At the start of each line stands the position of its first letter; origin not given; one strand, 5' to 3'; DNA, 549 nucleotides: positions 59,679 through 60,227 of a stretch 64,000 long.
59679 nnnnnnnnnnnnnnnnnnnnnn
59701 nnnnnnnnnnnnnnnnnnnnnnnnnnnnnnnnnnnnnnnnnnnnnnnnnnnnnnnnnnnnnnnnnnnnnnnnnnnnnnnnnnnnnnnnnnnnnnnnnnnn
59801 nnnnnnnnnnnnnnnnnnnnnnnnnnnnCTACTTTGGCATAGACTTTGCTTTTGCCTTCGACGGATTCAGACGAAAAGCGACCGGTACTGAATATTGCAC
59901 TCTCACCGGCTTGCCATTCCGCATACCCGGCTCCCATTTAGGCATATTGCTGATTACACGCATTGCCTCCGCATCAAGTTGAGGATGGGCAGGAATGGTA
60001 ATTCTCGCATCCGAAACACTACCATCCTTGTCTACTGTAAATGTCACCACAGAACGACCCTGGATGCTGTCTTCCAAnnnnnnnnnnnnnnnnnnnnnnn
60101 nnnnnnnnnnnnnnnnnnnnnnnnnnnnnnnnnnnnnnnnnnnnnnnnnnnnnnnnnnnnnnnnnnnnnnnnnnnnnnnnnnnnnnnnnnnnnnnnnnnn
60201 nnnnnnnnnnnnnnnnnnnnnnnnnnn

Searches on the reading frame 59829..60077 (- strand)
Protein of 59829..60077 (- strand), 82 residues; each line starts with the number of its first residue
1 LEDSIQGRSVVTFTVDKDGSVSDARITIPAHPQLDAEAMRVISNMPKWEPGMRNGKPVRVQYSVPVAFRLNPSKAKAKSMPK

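Call 85: search_protein_families(library=pfam, proteins=[window:59829-60077:-], max_evalue=0.01)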
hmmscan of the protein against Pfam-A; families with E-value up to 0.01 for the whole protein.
window:59829-60077:- (82 aa): 1 family
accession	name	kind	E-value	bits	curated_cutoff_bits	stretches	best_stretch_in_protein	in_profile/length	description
PF03544.19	TonB_C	-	2.7e-17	63.4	24.6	1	4-70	13-79/79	Gram-negative bacterial TonB protein C-terminal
